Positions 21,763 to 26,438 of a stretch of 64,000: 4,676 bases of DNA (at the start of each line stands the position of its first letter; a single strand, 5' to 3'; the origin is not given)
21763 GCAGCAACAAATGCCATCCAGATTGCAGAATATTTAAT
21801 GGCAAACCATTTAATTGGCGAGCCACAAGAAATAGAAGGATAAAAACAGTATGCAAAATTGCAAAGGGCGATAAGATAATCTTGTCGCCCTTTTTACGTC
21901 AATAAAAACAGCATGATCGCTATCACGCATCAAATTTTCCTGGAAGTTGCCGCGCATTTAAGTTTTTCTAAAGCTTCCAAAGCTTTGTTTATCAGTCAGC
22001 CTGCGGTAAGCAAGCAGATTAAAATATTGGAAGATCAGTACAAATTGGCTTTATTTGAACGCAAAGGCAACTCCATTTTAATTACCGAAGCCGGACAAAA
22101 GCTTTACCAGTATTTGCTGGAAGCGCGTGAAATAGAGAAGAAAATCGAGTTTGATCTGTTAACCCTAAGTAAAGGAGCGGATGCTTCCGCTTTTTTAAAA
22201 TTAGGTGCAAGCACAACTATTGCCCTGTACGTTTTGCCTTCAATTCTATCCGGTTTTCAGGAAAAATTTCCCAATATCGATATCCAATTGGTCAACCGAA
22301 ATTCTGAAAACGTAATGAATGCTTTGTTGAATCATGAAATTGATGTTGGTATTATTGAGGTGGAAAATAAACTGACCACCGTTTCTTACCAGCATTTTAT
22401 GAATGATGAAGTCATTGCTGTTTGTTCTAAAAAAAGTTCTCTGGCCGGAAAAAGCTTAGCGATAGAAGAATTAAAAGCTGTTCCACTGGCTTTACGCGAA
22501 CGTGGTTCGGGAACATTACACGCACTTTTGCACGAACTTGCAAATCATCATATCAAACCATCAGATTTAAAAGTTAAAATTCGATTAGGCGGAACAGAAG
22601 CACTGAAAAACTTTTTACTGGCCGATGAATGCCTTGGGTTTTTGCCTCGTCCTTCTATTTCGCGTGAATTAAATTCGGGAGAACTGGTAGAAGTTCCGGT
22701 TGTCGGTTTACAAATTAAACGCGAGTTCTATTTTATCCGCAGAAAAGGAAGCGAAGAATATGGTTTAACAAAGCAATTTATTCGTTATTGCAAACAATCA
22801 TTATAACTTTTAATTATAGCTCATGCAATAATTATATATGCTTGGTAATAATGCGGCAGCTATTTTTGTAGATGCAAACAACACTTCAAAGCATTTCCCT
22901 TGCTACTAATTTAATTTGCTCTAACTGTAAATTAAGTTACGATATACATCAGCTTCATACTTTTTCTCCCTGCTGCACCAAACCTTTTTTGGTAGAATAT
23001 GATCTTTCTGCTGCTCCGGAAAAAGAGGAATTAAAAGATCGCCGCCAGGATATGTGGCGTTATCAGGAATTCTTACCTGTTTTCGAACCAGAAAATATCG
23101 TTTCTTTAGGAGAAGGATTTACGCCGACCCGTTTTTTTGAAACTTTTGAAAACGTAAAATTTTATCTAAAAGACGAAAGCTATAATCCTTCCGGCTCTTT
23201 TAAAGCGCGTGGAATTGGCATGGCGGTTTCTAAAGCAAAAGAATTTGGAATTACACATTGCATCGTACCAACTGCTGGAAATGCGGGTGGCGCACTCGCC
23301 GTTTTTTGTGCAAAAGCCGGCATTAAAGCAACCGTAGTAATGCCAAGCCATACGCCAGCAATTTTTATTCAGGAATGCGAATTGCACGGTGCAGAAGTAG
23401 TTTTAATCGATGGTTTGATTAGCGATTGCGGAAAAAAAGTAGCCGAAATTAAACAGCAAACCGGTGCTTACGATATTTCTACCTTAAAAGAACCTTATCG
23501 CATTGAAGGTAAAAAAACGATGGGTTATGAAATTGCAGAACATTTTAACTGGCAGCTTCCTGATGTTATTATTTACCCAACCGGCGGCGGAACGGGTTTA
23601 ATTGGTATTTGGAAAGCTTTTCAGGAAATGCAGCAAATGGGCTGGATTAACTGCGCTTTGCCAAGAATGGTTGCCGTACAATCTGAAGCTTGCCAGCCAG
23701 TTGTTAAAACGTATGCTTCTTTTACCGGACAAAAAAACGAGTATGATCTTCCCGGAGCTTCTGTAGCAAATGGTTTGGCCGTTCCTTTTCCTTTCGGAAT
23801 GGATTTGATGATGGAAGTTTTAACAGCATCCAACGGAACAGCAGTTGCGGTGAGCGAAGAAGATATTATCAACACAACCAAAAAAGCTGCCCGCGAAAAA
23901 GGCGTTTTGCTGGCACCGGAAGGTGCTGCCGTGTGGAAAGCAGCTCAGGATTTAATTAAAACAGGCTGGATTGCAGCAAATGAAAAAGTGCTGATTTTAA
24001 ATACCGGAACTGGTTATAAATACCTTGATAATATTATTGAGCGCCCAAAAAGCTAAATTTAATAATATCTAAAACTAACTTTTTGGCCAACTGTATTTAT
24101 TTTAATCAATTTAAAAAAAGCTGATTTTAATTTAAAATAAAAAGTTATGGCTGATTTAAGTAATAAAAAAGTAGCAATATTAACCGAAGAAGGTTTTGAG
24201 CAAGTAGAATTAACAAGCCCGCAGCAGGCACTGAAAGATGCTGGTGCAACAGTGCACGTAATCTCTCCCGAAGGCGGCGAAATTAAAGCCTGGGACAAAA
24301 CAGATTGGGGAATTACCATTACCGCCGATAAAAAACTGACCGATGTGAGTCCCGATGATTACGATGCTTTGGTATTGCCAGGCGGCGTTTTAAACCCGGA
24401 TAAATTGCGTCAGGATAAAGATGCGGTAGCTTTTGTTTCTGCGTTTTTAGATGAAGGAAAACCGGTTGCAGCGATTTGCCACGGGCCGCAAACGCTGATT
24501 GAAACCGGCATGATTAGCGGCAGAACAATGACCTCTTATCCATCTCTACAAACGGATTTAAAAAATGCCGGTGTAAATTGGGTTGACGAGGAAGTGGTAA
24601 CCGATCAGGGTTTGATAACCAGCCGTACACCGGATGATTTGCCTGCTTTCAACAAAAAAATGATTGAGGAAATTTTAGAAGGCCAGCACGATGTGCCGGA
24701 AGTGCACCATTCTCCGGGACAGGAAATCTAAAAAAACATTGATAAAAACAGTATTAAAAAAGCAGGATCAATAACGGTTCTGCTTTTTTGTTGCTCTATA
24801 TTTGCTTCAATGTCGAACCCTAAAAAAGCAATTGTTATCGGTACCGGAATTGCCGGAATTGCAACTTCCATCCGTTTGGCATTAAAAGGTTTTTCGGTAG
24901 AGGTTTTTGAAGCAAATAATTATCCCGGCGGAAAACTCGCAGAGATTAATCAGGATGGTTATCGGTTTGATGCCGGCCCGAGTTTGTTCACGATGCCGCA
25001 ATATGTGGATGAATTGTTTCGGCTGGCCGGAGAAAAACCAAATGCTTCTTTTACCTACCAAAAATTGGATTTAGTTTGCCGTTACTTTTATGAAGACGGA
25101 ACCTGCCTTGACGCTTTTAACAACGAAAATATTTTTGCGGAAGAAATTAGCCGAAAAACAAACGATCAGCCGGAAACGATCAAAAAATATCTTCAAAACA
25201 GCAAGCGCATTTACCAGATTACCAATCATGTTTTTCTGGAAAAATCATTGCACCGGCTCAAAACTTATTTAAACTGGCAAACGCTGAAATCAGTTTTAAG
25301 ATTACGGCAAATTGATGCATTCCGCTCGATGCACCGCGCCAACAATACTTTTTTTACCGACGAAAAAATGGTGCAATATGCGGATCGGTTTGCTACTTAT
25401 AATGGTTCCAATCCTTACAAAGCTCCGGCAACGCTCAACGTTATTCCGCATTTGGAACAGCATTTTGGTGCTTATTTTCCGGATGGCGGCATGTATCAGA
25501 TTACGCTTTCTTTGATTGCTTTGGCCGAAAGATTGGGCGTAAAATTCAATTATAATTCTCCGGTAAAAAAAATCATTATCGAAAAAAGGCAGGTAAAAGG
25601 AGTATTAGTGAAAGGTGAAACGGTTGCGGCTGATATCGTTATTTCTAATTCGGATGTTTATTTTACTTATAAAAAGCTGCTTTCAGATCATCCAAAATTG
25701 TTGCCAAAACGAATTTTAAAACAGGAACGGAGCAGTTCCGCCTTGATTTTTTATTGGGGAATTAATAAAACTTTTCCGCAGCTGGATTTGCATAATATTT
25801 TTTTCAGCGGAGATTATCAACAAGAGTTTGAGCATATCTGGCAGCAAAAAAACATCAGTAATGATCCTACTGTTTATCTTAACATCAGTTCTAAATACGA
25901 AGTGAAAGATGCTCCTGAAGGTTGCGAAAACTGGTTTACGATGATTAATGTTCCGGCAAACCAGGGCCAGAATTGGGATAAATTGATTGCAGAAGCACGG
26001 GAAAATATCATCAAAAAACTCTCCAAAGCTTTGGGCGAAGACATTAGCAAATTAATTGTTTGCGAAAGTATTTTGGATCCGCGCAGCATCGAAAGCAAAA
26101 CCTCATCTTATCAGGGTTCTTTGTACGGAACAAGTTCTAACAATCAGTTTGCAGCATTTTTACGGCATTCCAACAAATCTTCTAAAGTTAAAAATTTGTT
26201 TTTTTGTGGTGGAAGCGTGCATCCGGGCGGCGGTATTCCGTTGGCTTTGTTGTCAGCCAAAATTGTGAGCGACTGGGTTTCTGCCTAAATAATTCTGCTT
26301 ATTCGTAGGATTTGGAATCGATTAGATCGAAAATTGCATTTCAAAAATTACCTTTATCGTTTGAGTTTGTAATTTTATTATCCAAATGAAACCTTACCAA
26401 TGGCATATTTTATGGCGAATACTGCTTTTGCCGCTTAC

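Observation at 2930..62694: Hyper-abundant dispersed 14-mer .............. with an A/T-tract extension: a USS/DUS-like genome signature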

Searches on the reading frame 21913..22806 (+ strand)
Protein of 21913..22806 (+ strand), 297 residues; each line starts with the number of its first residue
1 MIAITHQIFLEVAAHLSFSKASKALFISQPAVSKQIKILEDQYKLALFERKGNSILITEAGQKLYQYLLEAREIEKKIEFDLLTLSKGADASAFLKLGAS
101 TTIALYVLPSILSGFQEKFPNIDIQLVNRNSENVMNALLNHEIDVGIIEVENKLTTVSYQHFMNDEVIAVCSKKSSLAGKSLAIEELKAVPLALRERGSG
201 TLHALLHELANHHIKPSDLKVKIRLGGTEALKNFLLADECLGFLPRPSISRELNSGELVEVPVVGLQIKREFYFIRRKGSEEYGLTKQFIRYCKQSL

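Call 37: search_protein_families(library=ncbifam, max_evalue=1e-10, proteins=[window:21913-22806:+])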
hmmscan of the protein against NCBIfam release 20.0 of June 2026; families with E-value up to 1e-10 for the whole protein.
window:21913-22806:+ (297 aa): 42 families (the best 25 are shown)
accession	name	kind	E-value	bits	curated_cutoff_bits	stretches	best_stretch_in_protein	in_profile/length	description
NF040786.1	LysR_Sec_metab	equivalog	4.3e-64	216.4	250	1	7-295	7-296/298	selenium metabolism-associated LysR family transcriptional regulator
NF040889.1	trans_reg_YeiE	equivalog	4.4e-49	167.3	480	1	7-295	9-288/288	DNA-binding transcriptional regulator YeiE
NF008095.0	PRK10837.1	subfamily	9e-47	159.7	281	1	7-295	9-288/290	LysR family transcriptional regulator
TIGR03339.1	phn_lysR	subfamily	5.8e-40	137.3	341.1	1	9-277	5-265/279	aminoethylphosphonate catabolism associated LysR family transcriptional regulator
NF047520.1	trans_act_CidR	equivalog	3.2e-34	118.5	415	1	7-296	7-291/292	cidABC operon transcriptional activator CidR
NF008416.0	PRK11242.1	equivalog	7.1e-31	107.6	277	1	7-293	7-287/300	transcriptional regulator CynR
NF045990.1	TransRegCbbRRhodb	equivalog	1.1e-30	106.7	450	1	10-287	15-290/304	LysR family regulator CbbR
NF041036.1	decaheme_TF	subfamily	2.6e-30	105.9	210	1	9-293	9-292/301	multiheme cytochrome-associated LysR family transcriptional regulator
NF008352.0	PRK11139.1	subfamily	9.2e-30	103.8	288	1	11-293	16-288/305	transcriptional regulator GcvA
NF053705.1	TransRegGltCGpos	equivalog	7.9e-28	97.5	350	1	8-295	8-291/300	glutamate biosynthesis transcriptional regulator GltC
TIGR02424.1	TF_pcaQ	equivalog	1.6e-27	96.2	303.8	1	7-263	9-264/300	pca operon transcription factor PcaQ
NF045775.1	acetoin_reg_AlsR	exception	5.6e-24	85.1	430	1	7-197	7-196/290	acetoin biosynthesis transcriptional regulator AlsR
NF050018.1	StrsTransRegOxyRFcella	equivalog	9.7e-24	84.4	500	1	7-284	7-276/289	oxidative stress transcriptional regulator OxyR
NF008722.0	PRK11716.1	equivalog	1.4e-23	83.3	246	1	7-232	7-229/293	HTH-type transcriptional activator IlvY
NF008361.0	PRK11151.1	equivalog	2.6e-23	82.7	329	1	11-281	11-277/305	DNA-binding transcriptional regulator OxyR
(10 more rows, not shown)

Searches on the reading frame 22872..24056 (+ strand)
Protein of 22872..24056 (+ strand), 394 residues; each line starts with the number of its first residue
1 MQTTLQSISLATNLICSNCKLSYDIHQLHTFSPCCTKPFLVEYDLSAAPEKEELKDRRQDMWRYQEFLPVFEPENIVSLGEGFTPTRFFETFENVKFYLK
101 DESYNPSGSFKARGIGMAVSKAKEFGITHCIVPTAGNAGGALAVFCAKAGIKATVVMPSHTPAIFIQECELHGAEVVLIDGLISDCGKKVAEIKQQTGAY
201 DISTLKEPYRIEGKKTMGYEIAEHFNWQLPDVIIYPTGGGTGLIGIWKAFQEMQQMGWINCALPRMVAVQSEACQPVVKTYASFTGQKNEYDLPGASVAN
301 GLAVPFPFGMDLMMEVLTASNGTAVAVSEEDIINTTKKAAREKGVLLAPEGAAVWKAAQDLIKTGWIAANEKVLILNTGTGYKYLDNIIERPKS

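Call 37: search_protein_families(library=ncbifam, max_evalue=1e-10, proteins=[window:22872-24056:+])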
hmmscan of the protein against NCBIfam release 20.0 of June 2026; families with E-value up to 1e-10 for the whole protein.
window:22872-24056:+ (394 aa): 29 families (the best 25 are shown)
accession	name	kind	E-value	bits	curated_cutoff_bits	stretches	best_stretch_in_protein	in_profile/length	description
NF006050.0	PRK08197.1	equivalog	3e-151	503.8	303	1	8-388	3-388/406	threonine synthase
NF004170.0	PRK05638.1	equivalog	2e-60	204.6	421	1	16-384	4-358/442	threonine synthase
NF006205.0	PRK08329.1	equivalog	4e-52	177.3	358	1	14-383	2-345/347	threonine synthase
NF005035.0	PRK06450.1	equivalog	2.1e-48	164.9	301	1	15-383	5-336/338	threonine synthase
TIGR00260.1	thrC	equivalog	1.3e-46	159.4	167.1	1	61-369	1-321/340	threonine synthase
NF004996.0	PRK06381.1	equivalog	6.8e-36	123.9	266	1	91-376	27-314/319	threonine synthase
TIGR01127.1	ilvA_1Cterm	equivalog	3.8e-26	92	378.75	1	89-357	9-264/380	threonine ammonia-lyase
NF006094.0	PRK08246.1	subfamily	7.1e-23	81.5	331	1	93-357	35-281/310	serine/threonine dehydratase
NF006389.0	PRK08638.1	equivalog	5.5e-22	78.1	453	1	93-357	40-290/333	bifunctional threonine ammonia-lyase/L-serine ammonia-lyase TdcB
NF006390.0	PRK08639.1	equivalog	1.8e-21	76.6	421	1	94-363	39-298/418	threonine ammonia-lyase IlvA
TIGR01139.1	cysK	equivalog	1.4e-20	73.8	350.95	1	93-386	19-294/298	cysteine synthase A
TIGR03844.1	cysteate_syn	equivalog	6.1e-20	71.4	324.9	1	58-387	41-385/398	cysteate synthase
NF040741.1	ornith_OrtB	equivalog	2.6e-19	69.1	550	1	94-251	81-247/464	2-amino-4-oxopentanoate thiolase subunit OrtB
NF045641.2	BHydaspDhtseBhcB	equivalog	4.1e-19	68.9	550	1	88-379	28-302/312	beta-hydroxyaspartate dehydratase BhcB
TIGR01136.1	cysKM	subfamily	1.3e-18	67.4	344.15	1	94-386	20-295/299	cysteine synthase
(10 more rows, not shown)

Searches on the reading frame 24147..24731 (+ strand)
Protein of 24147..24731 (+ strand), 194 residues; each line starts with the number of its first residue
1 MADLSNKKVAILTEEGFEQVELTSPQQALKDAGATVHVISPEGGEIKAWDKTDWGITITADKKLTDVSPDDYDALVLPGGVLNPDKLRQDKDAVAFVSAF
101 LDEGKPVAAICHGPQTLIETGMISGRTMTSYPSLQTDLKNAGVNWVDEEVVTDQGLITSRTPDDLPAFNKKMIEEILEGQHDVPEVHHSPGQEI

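Call 37: search_protein_families(library=ncbifam, max_evalue=1e-10, proteins=[window:24147-24731:+])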
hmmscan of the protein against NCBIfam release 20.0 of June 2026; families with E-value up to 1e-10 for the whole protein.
window:24147-24731:+ (194 aa): 4 families
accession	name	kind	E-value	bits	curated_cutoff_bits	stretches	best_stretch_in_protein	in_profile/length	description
TIGR01382.1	PfpI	subfamily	4.6e-54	182.5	139.05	1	8-174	1-166/169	DJ-1/PfpI/YhbO family deglycase/protease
NF040823.1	deglyc_PfpI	equivalog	3.2e-41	141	330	1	8-173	2-162/166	deglycase PfpI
TIGR01383.1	not_thiJ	equivalog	1e-29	103.6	131.25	1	8-186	1-177/180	DJ-1 family glyoxalase III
NF008605.0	PRK11574.1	equivalog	8.9e-17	61.5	252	1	51-186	46-181/196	protein deglycase YajL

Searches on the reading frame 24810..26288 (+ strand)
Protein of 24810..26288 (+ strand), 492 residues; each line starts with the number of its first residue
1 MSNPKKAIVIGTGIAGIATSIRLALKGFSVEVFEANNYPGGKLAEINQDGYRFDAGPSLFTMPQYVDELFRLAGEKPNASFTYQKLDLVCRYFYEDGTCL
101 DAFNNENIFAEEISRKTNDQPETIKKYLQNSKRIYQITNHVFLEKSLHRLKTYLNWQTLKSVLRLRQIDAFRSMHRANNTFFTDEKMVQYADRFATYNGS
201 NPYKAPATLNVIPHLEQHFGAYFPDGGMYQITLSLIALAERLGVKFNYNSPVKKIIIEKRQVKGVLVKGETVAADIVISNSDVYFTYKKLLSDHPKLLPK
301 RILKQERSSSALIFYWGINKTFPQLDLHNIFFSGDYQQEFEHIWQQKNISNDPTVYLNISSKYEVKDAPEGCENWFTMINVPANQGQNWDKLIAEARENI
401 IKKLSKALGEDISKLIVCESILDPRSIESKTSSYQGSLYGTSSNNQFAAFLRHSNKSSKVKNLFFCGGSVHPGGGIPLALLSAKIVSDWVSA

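Call 12: search_protein_families(library=pfam, proteins=[window:24810-26288:+])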
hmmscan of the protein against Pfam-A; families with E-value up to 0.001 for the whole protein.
window:24810-26288:+ (492 aa): 8 families
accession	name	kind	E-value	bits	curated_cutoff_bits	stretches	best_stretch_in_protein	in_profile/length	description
PF01593.30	Amino_oxidase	-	1.5e-28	100.8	19.8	1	14-487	1-439/443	Flavin containing amine oxidoreductase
PF13450.12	NAD_binding_8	-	4.9e-14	52.8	21.9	1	9-72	1-64/68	NAD(P)-binding Rossmann-like domain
PF01266.30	DAO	-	3.8e-12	46.8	27.9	2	206-289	121-208/353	FAD dependent oxidoreductase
PF03486.20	HI0933_like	-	3.4e-07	30.4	50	0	6-44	2-40/244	HI0933-like protein Rossmann domain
PF07992.20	Pyr_redox_2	-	6.7e-05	22.9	26.1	0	6-42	2-39/291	Pyridine nucleotide-disulphide oxidoreductase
PF00890.30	FAD_binding_2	-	0.0001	22.1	20.4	0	7-43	2-38/414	FAD binding domain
PF03721.20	UDPG_MGDP_dh_N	-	0.0006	19.9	27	0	358-430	63-131/187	UDP-glucose/GDP-mannose dehydrogenase family, NAD binding domain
PF06100.17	MCRA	-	0.00071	19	23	0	5-159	2-165/495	MCRA family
